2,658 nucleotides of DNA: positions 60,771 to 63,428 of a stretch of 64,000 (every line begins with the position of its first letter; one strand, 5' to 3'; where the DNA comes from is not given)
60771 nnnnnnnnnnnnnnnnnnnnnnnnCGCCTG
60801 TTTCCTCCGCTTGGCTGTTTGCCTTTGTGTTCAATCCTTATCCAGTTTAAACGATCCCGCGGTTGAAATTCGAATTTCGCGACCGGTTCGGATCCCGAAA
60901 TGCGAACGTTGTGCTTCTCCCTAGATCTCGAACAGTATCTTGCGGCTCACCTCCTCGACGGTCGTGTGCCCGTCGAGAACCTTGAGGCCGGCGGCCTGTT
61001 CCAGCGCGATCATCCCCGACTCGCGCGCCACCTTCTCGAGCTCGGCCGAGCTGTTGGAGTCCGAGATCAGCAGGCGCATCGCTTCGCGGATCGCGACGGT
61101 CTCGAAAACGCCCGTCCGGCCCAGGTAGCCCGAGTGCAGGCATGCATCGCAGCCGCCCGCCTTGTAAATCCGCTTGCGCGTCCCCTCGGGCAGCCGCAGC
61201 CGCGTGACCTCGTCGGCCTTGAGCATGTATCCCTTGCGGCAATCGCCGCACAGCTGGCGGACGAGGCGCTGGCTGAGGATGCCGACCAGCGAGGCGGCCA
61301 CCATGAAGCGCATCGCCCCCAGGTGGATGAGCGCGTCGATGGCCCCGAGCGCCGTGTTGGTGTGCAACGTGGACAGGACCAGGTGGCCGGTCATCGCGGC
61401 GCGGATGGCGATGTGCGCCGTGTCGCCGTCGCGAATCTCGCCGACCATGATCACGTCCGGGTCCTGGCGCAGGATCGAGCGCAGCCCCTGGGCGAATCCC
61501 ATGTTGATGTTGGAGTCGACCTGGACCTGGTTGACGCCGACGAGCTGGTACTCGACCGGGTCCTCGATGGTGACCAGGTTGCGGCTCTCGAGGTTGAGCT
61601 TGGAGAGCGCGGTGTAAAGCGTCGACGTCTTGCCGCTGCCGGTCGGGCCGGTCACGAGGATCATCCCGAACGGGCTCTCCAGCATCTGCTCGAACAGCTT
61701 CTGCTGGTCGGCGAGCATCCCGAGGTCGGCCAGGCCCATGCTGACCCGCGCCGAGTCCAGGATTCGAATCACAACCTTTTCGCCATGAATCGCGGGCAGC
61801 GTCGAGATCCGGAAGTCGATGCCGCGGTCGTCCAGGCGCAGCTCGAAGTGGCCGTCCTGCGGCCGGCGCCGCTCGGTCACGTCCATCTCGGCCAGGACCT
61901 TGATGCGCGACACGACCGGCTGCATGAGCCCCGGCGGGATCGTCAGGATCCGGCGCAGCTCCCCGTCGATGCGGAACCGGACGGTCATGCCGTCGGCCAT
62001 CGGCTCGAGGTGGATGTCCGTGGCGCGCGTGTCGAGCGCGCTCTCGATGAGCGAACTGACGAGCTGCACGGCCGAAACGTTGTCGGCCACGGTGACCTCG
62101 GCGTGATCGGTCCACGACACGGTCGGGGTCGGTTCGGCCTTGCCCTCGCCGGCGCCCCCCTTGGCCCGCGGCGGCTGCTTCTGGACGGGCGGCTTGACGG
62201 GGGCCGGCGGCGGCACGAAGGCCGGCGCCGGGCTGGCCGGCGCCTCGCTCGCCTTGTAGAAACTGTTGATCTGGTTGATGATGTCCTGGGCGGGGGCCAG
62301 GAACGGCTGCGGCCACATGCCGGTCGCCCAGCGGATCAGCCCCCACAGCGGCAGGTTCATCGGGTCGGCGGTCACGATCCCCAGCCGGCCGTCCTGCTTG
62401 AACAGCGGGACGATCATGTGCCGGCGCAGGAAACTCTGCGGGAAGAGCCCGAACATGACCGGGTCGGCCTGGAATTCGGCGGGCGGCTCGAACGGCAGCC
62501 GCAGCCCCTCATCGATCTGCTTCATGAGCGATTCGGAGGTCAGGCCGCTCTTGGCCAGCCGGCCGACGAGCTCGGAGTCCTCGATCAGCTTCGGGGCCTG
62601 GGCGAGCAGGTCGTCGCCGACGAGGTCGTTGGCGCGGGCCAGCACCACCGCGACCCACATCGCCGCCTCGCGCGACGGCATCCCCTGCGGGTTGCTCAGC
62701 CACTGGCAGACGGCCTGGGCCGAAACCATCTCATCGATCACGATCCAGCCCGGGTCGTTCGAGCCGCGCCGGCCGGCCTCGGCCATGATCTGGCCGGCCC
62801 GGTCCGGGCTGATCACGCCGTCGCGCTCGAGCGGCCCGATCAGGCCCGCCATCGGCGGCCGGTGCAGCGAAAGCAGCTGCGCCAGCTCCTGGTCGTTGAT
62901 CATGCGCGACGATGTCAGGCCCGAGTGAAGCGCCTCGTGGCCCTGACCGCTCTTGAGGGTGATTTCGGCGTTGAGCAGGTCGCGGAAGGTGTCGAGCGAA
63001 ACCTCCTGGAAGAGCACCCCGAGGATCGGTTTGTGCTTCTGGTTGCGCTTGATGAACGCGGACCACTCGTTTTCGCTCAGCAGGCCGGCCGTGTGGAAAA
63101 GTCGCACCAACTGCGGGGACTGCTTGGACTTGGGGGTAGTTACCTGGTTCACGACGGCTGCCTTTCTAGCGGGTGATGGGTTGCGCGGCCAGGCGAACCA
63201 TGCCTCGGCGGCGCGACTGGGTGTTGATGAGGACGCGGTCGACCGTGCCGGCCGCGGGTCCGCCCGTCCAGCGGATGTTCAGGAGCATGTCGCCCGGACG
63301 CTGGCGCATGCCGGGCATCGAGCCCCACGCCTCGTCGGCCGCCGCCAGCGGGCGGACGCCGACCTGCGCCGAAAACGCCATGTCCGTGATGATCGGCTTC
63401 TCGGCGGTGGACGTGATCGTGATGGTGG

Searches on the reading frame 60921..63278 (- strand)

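Call 58: search_protein_families(library=pfam, proteins=[window:60921-63278:-], max_evalue=0.0001)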
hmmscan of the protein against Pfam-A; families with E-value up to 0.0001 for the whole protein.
window:60921-63278:- (785 aa): 2 families
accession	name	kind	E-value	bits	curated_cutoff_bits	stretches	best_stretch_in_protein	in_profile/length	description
PF00437.27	T2SSE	-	8.1e-129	429.9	24.9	1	399-779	4-370/370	Type II/IV secretion system protein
PF05157.20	MshEN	-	2.4e-15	56.7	23.1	1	259-345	1-88/90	MshEN domain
